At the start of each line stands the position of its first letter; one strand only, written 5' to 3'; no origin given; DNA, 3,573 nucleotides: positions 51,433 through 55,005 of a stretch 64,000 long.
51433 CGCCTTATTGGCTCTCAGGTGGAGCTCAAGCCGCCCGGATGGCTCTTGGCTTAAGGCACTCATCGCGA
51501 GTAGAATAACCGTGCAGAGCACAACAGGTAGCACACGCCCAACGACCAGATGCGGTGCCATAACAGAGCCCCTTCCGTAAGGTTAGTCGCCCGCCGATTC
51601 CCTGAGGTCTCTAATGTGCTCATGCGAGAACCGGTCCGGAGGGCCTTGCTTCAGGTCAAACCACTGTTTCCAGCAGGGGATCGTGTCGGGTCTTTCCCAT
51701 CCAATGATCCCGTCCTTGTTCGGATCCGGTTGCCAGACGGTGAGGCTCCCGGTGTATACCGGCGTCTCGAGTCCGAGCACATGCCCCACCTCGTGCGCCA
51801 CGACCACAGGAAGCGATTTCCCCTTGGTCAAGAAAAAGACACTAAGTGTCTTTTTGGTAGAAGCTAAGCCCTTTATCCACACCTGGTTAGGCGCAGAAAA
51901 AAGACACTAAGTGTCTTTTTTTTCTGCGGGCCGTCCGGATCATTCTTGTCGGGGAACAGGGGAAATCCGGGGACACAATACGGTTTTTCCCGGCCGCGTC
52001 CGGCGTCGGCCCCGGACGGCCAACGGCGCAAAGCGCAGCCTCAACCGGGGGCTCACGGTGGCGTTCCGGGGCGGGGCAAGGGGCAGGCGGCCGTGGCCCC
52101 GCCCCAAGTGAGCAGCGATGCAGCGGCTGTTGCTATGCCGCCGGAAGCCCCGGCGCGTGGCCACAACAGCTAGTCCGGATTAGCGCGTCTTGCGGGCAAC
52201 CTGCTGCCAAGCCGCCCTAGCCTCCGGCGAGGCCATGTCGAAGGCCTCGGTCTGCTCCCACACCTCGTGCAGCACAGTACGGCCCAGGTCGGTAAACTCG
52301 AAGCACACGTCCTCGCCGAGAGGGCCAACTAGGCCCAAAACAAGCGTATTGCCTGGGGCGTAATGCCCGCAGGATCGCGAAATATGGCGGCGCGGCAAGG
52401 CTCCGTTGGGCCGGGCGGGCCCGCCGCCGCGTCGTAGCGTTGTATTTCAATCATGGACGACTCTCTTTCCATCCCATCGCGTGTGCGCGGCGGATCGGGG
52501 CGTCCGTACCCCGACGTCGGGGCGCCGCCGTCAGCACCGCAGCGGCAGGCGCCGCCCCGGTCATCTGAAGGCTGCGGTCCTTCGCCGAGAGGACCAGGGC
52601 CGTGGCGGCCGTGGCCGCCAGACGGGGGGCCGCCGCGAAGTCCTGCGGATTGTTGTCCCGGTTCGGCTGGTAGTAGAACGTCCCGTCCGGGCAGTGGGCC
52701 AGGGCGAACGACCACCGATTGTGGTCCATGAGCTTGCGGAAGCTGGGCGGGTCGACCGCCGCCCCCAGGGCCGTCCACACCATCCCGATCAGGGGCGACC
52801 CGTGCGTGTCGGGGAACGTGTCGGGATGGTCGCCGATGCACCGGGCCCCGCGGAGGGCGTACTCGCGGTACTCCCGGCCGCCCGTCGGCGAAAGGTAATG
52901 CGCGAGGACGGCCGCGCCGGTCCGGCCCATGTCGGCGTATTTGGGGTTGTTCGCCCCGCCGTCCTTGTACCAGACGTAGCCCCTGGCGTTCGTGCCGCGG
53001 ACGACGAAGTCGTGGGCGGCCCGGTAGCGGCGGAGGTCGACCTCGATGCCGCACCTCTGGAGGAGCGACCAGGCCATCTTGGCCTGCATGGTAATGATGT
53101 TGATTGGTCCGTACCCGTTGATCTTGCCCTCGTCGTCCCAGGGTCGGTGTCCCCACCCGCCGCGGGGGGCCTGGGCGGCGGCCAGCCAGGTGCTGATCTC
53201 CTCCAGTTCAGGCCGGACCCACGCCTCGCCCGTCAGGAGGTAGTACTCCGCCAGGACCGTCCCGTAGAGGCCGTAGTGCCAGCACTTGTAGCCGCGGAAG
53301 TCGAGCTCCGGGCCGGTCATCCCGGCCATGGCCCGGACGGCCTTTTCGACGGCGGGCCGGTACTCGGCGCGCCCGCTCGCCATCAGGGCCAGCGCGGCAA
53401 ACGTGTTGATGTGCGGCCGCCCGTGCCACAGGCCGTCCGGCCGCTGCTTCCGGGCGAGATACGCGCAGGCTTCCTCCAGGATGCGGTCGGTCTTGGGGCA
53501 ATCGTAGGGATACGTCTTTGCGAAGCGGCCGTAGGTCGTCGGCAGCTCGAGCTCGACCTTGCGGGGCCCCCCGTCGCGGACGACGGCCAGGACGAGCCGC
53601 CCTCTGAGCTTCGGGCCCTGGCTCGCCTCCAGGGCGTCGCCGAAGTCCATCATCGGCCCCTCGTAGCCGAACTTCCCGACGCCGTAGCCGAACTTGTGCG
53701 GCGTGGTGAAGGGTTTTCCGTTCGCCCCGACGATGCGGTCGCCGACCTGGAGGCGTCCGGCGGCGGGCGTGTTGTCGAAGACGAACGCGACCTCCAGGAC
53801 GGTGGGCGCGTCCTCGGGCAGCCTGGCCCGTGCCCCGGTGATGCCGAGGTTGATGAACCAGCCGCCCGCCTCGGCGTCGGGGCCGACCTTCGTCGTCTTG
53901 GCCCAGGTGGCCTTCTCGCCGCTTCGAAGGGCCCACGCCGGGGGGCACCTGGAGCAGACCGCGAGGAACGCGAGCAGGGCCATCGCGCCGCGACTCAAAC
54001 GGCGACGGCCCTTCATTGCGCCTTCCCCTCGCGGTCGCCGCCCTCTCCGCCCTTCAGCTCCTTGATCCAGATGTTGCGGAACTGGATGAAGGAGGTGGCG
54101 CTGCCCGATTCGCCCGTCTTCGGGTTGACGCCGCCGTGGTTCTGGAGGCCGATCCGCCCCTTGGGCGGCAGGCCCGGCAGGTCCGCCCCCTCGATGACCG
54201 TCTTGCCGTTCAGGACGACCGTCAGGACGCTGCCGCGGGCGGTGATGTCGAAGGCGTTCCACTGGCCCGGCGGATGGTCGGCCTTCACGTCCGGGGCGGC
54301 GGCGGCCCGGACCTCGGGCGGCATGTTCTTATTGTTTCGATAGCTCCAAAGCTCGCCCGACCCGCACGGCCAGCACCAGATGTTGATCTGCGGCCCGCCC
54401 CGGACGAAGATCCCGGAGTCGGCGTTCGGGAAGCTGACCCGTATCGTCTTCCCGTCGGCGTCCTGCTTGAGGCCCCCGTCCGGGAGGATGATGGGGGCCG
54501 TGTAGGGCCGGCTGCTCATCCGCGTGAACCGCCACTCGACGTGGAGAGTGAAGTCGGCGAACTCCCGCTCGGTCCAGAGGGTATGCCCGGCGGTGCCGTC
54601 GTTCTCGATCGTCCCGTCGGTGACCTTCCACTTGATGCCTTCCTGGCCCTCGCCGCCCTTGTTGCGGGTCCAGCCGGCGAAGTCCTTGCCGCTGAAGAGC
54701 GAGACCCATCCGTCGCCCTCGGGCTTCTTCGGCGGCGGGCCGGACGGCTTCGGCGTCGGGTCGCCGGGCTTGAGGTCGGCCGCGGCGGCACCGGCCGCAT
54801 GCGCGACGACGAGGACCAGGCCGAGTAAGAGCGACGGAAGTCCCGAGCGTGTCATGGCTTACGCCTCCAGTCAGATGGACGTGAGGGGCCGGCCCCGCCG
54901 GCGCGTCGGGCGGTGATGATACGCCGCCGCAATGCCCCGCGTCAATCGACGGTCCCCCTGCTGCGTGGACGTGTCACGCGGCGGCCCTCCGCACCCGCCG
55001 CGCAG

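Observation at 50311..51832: A lower-GC insert bracketed by repeat copies B and C carries an orphan secreted protein and a decapitated metalloprotease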

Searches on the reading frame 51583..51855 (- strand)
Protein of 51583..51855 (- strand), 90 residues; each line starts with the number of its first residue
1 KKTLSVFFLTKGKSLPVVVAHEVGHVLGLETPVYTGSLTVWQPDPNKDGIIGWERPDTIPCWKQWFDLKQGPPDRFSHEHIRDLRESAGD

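Call 17: search_protein_families(library=pfam, proteins=[window:51583-51834:-], max_evalue=0.1)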
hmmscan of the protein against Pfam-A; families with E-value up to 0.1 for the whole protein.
window:51583-51834:- (83 aa): 3 families
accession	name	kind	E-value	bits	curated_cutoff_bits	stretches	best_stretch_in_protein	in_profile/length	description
PF00413.30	Peptidase_M10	-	0.002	18.4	24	1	4-26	104-126/159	Matrixin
PF16313.11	DUF4953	-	0.0027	17.4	24.2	1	5-23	10-28/316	Met-zincin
PF13583.11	Reprolysin_4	-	0.099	12.7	22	0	8-23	135-150/203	Metallo-peptidase family M12B Reprolysin-like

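Call 39: find_homologous_proteins(query=window:51583-51834:-, max_evalue=0.001)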
Query window:51583-51834:- (83 aa): 1 proteins with E <= 0.001 among 1 candidates.
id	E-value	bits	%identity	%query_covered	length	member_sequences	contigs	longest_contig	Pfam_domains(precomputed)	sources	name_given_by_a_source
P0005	2.1e-46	174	99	89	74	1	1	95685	-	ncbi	-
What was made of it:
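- Tried and rejected: The word-indexed homology search with the 83-aa fragment found only its own NCBI call (call 39).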

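Call 57: find_encoding_contigs(protein=P0005, flank=10000, max_places=6)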
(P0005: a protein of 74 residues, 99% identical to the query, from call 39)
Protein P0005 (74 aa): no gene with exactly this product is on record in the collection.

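Call 92: search_solved_structures(query=A3, max_evalue=1, show_alignments=2)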
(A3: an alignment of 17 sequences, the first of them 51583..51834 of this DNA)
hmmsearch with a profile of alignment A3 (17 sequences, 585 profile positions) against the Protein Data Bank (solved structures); distinct sequences matched with E-value up to 1: 101 (the best 60 are shown).
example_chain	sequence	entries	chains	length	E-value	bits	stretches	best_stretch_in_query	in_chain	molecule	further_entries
1kuf_A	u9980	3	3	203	0.00037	22.7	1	507-564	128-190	metalloproteinase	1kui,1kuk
1kug_A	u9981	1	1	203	0.00038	22.6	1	507-564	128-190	metalloproteinase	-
2w12_A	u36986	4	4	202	0.007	18.5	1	506-553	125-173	ZINC METALLOPROTEINASE BAP1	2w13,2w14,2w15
1wni_A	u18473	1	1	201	0.008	18.3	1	515-568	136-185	Trimerelysin II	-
2xs4_A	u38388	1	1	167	0.008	18.3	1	516-560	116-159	KARILYSIN PROTEASE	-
2xs3_A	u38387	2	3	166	0.0081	18.3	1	516-560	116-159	KARILYSIN PROTEASE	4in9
8b2q_A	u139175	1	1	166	0.0082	18.3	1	516-560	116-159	Karilysin long form Kly38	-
1nd1_A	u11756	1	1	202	0.01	18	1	506-553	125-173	BaP1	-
3b8z_A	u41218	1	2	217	0.01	17.9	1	509-569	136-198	protein ADAMTS-5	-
3ljt_A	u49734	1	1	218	0.011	17.9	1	509-569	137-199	A disintegrin and metalloproteinase with thrombospondin motifs 5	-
3hy7_A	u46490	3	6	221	0.011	17.8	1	509-569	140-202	A disintegrin and metalloproteinase with thrombospondin motifs 5 | Catalytic Domain of ADAMTS-5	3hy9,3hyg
6yjm_A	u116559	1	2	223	0.011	17.8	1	509-569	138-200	A disintegrin and metalloproteinase with thrombospondin motifs 5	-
3zvs_A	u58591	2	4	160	0.018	17.1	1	486-535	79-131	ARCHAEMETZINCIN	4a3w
4axq_A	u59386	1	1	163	0.019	17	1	486-535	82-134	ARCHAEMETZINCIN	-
2rjq_A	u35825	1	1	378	0.027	16.6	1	510-566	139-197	ADAMTS-5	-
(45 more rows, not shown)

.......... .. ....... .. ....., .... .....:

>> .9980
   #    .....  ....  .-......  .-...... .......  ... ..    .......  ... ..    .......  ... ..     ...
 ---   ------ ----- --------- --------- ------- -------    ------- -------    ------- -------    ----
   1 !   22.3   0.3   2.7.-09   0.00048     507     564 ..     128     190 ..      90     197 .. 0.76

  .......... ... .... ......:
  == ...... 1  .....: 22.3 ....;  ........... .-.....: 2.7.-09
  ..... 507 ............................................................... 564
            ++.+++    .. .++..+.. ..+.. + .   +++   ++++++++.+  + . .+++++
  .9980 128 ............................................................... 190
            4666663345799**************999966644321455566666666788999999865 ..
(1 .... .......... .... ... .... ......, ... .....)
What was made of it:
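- Closest known: Metzincin metalloproteases. Same: The best solved matches are all metzincins: 1kuf E 3.7e-4, karilysin 8e-3, ADAMTS-5 1e-2, archaemetzincin 2e-2, snapalysin 7e-2 (call 92).
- That M aligns with the adamalysin CIM Met-turn (call 92).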

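Call 95: find_encoding_contigs(protein=window:51583-51855:-, flank=5000, max_places=6)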
Protein window:51583-51855:- (90 aa): no gene with exactly this product is on record in the collection.

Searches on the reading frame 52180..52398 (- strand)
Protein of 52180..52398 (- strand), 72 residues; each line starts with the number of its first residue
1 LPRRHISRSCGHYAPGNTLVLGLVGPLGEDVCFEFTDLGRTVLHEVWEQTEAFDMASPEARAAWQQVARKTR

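Call 17: search_protein_families(library=pfam, proteins=[window:52180-52398:-], max_evalue=0.1)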
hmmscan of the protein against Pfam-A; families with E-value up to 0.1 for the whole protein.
window:52180-52398:- (72 aa): 0 families

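Call 22: find_encoding_contigs(protein=window:52180-52398:-, flank=10000, max_places=8)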
Protein window:52180-52398:- (72 aa): no gene with exactly this product is on record in the collection.

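Call 90: search_protein_families(library=ncbifam, proteins=[window:52180-52398:-], max_evalue=0.01)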
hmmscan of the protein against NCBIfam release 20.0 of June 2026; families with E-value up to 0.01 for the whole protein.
window:52180-52398:- (72 aa): 0 families

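Call 91: search_protein_families(library=padloc, proteins=[window:52180-52398:-], max_evalue=0.01)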
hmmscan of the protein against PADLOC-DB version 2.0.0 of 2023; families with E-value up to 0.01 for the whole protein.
window:52180-52398:- (72 aa): 0 families

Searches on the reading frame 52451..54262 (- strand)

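Call 17: search_protein_families(library=pfam, proteins=[window:52451-54262:-], max_evalue=0.1)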
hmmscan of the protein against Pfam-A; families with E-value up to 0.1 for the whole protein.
window:52451-54262:- (603 aa): 6 families
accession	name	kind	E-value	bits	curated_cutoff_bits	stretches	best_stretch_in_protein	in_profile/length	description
PF19805.5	DUF6288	-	2.8e-55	188.6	26.3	1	156-570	3-402/402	Family of unknown function (DUF6288)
PF13243.12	SQHop_cyclase_C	-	5.8e-06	26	26.1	1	253-311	152-215/319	Squalene-hopene cyclase C-terminal domain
PF17820.7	PDZ_6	-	0.0027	17.8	27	1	166-189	10-34/54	PDZ domain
PF00595.29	PDZ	-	0.0067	17.2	23.2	1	150-186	20-58/81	PDZ domain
PF13249.12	SQHop_cyclase_N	-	0.021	14.5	26.2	0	261-315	231-285/291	Squalene-hopene cyclase N-terminal domain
PF13180.12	PDZ_2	-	0.029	15.1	27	1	150-190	11-49/80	PDZ domain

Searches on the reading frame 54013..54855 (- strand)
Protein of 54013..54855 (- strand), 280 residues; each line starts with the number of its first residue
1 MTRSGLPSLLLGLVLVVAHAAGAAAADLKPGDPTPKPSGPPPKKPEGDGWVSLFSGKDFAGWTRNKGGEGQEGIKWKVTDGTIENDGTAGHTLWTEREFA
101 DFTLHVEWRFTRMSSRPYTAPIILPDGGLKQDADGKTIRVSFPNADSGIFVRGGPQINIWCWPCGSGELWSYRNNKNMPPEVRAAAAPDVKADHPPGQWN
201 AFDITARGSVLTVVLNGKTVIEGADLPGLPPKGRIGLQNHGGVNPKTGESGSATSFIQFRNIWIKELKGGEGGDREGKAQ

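Call 17: search_protein_families(library=pfam, proteins=[window:54013-54855:-], max_evalue=0.1)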
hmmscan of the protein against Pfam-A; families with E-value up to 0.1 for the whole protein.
window:54013-54855:- (280 aa): 1 family
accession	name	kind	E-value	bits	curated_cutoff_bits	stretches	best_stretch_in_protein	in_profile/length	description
PF06439.18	3keto-disac_hyd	-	5.5e-36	124.8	26.8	1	49-265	1-187/187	3-keto-disaccharide hydrolase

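Call 20: find_encoding_contigs(protein=window:54013-54855:-, flank=10000, max_places=6)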
Protein window:54013-54855:- (280 aa): 2 contigs read that carry it; 2 places shown.
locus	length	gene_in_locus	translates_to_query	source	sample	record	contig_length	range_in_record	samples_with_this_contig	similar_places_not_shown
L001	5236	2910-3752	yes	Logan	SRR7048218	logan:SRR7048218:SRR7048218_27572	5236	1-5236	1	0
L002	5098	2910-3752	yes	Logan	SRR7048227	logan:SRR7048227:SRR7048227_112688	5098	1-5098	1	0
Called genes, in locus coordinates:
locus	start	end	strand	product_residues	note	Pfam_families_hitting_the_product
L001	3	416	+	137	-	?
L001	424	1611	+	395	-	PF13506:Glyco_transf_21, PF13641:Glyco_tranf_2_3, PF00535:Glycos_transf_2, PF10111:Glyco_tranf_2_2, PF13632:Glyco_trans_2_3 (faint)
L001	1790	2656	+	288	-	-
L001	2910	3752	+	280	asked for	PF06439:3keto-disac_hyd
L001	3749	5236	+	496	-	?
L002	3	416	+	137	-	?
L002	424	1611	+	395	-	PF13506:Glyco_transf_21, PF13641:Glyco_tranf_2_3, PF00535:Glycos_transf_2, PF10111:Glyco_tranf_2_2, PF13632:Glyco_trans_2_3 (faint)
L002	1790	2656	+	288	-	-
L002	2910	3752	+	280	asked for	PF06439:3keto-disac_hyd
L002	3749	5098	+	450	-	?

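Call 72: list_cluster_members(proteins=[window:54013-54855:-, window:16202-17965:+])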
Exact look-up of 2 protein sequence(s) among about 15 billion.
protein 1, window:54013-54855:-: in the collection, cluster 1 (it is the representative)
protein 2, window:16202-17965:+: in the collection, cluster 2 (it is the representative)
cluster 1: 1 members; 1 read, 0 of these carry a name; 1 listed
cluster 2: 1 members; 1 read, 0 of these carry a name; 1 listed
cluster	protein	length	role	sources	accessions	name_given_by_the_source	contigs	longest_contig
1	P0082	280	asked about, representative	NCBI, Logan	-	-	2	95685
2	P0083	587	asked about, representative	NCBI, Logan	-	-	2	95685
